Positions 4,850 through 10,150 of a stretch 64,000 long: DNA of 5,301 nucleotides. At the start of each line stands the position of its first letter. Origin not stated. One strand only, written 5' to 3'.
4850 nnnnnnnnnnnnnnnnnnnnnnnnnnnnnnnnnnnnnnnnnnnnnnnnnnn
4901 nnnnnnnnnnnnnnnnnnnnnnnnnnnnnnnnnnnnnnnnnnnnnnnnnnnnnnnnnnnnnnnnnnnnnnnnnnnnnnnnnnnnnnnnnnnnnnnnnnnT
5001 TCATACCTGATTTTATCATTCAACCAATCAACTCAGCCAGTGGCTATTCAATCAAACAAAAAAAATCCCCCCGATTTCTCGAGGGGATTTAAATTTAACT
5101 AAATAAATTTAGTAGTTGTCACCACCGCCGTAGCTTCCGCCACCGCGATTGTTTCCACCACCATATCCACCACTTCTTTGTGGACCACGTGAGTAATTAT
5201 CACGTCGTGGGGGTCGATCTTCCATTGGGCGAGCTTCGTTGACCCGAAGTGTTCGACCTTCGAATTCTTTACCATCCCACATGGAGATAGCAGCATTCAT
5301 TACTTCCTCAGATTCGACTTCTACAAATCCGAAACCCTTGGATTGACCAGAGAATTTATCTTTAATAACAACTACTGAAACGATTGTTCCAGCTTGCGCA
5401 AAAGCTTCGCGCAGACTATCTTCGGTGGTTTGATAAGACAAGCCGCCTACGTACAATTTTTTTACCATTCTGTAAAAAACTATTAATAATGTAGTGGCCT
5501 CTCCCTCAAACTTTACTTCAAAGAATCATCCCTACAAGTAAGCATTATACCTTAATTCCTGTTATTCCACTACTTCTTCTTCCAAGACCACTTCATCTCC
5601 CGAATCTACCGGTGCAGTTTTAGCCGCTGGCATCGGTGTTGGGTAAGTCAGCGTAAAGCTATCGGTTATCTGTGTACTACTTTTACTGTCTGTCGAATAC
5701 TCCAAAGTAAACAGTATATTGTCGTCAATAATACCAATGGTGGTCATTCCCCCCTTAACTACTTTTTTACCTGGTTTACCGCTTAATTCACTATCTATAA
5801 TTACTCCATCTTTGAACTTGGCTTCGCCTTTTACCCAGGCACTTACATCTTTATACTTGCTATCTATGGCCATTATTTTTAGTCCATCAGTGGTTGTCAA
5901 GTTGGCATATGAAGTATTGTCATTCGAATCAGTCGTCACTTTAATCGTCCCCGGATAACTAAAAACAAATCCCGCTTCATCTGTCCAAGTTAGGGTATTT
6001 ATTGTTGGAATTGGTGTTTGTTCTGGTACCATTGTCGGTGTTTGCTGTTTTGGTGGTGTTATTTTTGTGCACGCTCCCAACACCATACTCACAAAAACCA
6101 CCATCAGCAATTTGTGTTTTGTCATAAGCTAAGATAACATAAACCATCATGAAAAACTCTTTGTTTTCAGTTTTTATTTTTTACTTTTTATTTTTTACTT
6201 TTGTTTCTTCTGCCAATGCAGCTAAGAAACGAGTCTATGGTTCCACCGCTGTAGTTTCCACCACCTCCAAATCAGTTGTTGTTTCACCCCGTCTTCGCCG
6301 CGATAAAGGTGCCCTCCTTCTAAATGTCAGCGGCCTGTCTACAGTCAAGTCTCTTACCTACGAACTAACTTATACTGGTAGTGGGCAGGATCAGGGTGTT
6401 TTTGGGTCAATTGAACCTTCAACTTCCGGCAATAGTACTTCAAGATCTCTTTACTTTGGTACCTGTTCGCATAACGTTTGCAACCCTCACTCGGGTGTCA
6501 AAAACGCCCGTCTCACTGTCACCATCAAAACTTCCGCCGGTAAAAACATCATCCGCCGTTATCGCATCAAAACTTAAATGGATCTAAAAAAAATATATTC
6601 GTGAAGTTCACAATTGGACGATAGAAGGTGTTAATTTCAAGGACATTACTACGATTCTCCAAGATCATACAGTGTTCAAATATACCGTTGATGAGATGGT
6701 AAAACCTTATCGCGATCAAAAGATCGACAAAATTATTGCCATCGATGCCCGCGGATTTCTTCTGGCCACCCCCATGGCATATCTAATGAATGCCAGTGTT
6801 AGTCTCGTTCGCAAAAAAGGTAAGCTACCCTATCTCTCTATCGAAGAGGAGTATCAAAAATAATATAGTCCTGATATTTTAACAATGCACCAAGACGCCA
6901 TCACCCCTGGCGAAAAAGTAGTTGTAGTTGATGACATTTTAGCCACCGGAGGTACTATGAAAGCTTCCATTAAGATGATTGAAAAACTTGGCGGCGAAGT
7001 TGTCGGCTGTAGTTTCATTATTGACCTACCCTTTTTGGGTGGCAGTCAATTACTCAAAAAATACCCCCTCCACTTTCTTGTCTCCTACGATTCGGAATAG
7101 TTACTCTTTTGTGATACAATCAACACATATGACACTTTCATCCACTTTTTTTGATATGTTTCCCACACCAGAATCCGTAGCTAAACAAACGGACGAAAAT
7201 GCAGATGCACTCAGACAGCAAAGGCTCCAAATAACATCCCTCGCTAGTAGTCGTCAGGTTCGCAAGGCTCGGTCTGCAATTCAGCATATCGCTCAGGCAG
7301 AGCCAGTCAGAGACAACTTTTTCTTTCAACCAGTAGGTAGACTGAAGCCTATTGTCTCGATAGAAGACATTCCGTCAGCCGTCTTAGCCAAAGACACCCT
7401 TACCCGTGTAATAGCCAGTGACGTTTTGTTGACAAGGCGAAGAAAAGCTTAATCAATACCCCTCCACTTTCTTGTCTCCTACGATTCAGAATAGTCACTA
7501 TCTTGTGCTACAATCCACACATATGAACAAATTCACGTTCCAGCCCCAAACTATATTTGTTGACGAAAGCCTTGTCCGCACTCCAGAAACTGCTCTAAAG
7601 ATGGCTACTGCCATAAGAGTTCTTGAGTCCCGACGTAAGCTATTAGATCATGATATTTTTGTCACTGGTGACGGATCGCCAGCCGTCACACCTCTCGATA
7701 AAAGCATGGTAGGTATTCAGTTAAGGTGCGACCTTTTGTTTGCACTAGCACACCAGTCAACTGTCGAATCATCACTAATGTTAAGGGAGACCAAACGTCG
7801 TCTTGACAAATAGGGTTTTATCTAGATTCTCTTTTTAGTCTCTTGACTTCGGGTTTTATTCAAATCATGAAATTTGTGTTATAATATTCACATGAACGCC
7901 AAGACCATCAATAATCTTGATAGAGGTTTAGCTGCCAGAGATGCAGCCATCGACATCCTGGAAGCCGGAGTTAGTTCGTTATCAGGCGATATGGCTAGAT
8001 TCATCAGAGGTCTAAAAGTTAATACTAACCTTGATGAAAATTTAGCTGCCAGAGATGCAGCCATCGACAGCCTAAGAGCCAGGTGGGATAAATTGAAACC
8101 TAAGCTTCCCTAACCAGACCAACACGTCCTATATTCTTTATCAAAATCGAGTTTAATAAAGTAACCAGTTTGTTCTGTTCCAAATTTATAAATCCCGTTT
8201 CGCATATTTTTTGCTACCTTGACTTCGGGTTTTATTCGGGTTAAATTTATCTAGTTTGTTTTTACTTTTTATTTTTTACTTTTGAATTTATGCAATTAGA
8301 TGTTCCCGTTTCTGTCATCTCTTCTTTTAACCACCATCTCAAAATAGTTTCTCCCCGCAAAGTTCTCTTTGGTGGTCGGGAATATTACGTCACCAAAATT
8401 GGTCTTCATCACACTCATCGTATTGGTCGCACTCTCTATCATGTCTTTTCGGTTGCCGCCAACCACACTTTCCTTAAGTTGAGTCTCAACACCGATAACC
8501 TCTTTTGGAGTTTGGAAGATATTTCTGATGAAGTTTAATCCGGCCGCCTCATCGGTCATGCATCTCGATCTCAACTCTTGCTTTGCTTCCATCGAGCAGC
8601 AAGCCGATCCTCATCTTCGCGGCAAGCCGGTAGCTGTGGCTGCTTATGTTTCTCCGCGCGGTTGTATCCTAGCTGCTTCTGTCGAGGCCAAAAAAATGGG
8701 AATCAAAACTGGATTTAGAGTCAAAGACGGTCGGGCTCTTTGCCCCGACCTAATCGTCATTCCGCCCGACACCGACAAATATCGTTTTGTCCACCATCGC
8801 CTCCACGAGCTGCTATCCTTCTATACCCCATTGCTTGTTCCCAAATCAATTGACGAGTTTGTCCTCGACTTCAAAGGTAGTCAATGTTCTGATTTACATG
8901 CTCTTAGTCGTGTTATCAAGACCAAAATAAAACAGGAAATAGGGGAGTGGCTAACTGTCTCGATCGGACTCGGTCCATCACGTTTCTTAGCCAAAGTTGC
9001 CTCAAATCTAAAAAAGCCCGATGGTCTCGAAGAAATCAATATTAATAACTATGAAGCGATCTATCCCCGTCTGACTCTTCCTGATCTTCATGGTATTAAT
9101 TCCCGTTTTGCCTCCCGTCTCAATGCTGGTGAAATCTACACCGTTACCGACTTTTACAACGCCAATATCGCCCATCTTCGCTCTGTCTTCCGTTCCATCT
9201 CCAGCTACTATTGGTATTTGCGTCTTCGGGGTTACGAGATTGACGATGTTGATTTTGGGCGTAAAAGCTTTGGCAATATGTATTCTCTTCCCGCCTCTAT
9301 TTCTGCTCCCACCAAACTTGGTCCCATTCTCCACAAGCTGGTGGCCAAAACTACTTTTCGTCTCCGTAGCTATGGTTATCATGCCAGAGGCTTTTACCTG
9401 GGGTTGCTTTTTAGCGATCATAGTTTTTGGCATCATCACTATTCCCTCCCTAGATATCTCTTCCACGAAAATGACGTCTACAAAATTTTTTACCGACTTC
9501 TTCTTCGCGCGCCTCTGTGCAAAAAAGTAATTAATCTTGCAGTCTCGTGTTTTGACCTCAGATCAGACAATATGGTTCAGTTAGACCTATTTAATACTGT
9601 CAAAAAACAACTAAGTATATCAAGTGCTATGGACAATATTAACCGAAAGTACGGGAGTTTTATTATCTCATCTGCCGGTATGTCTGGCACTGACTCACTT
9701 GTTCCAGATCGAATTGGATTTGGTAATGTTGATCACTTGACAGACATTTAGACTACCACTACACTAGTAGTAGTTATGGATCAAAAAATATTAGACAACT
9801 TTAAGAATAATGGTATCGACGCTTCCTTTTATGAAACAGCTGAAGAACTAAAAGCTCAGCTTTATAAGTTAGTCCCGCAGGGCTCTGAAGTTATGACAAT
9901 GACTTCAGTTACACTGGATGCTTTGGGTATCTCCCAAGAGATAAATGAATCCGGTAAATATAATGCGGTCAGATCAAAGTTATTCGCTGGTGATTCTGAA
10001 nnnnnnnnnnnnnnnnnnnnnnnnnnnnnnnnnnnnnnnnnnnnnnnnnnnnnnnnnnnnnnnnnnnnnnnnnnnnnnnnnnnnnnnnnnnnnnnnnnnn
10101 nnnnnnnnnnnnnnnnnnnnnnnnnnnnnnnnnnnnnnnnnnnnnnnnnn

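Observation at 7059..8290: Tandemly duplicated leaderless small-ORF cassettes seeded by a copy of the apt 3' end, between decayed apt and dinB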

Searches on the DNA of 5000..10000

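Call 45: search_rna_families(source=window, start=5000, end=10000, threshold=evalue, max_evalue=1)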
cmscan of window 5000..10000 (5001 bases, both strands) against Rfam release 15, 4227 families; matches with E-value up to 1: 4.
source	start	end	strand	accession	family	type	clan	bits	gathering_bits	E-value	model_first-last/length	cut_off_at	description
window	5050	5094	-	RF01334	CRISPR-DR21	Gene; CRISPR;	-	27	48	0.13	1-37/37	no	CRISPR RNA direct repeat element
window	5051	5110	+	RF02621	BSnc120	Gene; sRNA;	-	25.2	114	0.016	1-88/88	no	Brucella sRNA 120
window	5000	5090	+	RF01393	isrJ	Gene; sRNA;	-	22.3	37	0.74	1-75/75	no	isrJ Hfq binding RNA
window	9572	9673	-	RF01420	snoR113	Gene; snRNA; snoRNA; CD-box;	-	20.1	47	0.88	1-103/103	no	Small nucleolar RNA snoR113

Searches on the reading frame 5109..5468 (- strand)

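Call 52: search_protein_families(library=pfam, max_evalue=0.01, proteins=[window:5109-5468:-])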
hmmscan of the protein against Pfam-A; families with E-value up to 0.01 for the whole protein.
window:5109-5468:- (119 aa): 1 family
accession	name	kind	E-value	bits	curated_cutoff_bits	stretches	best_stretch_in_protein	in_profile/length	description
PF00076.28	RRM_1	-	8.8e-22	77.2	20.7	1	5-75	1-70/70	RNA recognition motif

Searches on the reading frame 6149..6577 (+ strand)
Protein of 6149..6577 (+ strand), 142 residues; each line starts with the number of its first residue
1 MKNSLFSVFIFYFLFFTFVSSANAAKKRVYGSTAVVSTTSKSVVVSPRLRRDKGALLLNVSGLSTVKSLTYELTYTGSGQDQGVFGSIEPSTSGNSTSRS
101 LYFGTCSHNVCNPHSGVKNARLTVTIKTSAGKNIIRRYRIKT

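Call 5: search_protein_families(library=pfam, max_evalue=1, proteins=[window:6149-6577:+])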
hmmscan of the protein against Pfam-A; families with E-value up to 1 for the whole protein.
window:6149-6577:+ (142 aa): 1 family
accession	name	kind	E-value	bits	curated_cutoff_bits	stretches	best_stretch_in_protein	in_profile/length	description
PF14634.12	zf-RING_5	-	0.11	13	27.9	1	97-115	11-29/43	zinc-RING finger domain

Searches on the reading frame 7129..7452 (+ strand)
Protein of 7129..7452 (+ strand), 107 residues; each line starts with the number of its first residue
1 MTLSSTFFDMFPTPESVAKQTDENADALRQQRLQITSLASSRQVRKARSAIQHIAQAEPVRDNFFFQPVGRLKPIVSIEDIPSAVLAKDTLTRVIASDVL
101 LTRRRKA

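Call 5: search_protein_families(library=pfam, max_evalue=1, proteins=[window:7129-7452:+])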
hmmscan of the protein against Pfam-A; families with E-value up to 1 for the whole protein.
window:7129-7452:+ (107 aa): 0 families

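Call 24: find_homologous_proteins(query=window:7129-7452:+, max_evalue=0.01)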
Query window:7129-7452:+ (107 aa): 1 proteins with E <= 0.01 among 2 candidates.
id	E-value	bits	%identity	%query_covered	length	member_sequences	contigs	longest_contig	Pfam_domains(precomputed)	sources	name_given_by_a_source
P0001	4.1e-53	195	100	92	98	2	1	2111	-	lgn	-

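Call 26: find_encoding_contigs(protein=P0001, flank=10000)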
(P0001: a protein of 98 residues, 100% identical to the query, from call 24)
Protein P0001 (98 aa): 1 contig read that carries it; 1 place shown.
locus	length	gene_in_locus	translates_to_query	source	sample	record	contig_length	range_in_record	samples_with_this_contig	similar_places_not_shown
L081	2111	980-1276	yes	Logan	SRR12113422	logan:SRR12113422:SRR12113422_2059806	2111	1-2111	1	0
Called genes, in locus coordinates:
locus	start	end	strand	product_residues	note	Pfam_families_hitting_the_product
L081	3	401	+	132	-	?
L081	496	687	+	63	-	-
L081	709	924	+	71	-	PF00156:Pribosyltran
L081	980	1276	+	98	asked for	-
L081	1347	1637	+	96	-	-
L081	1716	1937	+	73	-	-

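Call 46: search_protein_families(library=ncbifam, max_evalue=0.1, proteins=[window:7129-7452:+])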
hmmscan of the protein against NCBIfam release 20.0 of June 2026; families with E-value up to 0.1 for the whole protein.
window:7129-7452:+ (107 aa): 0 families

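Call 50: search_protein_families(library=phrogs, max_evalue=0.1, proteins=[window:7129-7452:+])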
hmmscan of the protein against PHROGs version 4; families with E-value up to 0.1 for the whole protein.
window:7129-7452:+ (107 aa): 0 families

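Call 51: search_protein_families(library=padloc, max_evalue=0.1, proteins=[window:7129-7452:+])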
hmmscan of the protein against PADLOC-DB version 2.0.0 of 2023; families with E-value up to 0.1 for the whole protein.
window:7129-7452:+ (107 aa): 0 families

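Call 69: find_related_loci(query=window:7129-7449:+, collection=viral_contigs, flank=3000)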
Query window:7129-7449:+ (107 aa) in viral_contigs; peptide patterns used: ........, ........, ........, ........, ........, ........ (x = any residue, [..] = any of these).
16 stretches matched a pattern, but none encodes a relative of the query by tblastn (E <= 1e-3).

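Call 77: search_solved_structures(query=window:7129-7449:+, max_evalue=1)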
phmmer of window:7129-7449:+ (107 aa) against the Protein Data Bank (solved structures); distinct sequences matched with E-value up to 1: 0.

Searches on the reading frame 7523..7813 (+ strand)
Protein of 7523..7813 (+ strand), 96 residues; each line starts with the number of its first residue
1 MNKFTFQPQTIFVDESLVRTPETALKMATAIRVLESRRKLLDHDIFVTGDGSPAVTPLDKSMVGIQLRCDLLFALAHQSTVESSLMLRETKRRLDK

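Call 5: search_protein_families(library=pfam, max_evalue=1, proteins=[window:7523-7813:+])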
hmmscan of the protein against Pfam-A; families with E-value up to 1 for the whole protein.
window:7523-7813:+ (96 aa): 0 families

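Call 31: find_homologous_proteins(query=window:7523-7813:+, max_evalue=0.01)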
Query window:7523-7813:+ (96 aa): 1 proteins with E <= 0.01 among 2 candidates.
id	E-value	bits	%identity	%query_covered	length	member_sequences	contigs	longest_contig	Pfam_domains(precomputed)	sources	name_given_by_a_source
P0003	2.2e-54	199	100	100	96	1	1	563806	-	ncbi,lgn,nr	ncbi:hypothetical protein HYV64_01160 [Candidatus Shapirobacteria bacterium]|nr:hypothetical protein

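Call 46: search_protein_families(library=ncbifam, max_evalue=0.1, proteins=[window:7523-7813:+])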
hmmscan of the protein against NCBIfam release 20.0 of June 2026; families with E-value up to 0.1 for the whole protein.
window:7523-7813:+ (96 aa): 0 families

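Call 50: search_protein_families(library=phrogs, max_evalue=0.1, proteins=[window:7523-7813:+])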
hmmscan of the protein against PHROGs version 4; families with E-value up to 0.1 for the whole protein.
window:7523-7813:+ (96 aa): 0 families

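Call 51: search_protein_families(library=padloc, max_evalue=0.1, proteins=[window:7523-7813:+])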
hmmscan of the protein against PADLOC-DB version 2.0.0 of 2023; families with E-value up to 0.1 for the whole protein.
window:7523-7813:+ (96 aa): 0 families

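Call 70: find_related_loci(query=window:7523-7810:+, collection=viral_contigs, flank=3000)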
Query window:7523-7810:+ (96 aa) in viral_contigs; peptide patterns used: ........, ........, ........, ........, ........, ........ (x = any residue, [..] = any of these).
15 stretches matched a pattern, but none encodes a relative of the query by tblastn (E <= 1e-3).

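Call 78: search_solved_structures(query=window:7523-7810:+, max_evalue=1)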
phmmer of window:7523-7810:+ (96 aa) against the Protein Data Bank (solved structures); distinct sequences matched with E-value up to 1: 1.
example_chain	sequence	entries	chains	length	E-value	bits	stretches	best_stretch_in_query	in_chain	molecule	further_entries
6rxy_Cz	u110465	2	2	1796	0.24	15.1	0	18-93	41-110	Rrp5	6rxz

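Call 83: predict_structure(protein=window:7523-7810:+)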
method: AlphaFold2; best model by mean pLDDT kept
length: 96 residues; sequences in the alignment: 1
mean_pLDDT: 55.5   pTM: 0.41
mean pLDDT of the five models: 55.5, 54.9, 47.6, 43.8, 42.9
residues with pLDDT >= 90: 0; 70-90: 1; 50-70: 77; < 50: 18
segments of 3 or more residues with pLDDT < 50: 1-8, 82-85
pLDDT, mean of each block of 10 residues (from residue 1): 38 62 68 61 59 55 55 57 48 51
secondary structure, 60 per line:
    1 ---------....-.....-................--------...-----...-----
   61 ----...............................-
elements in order: E10-13 H15-19 H21-36 E45-47 E53-55 E65-68 H69-95
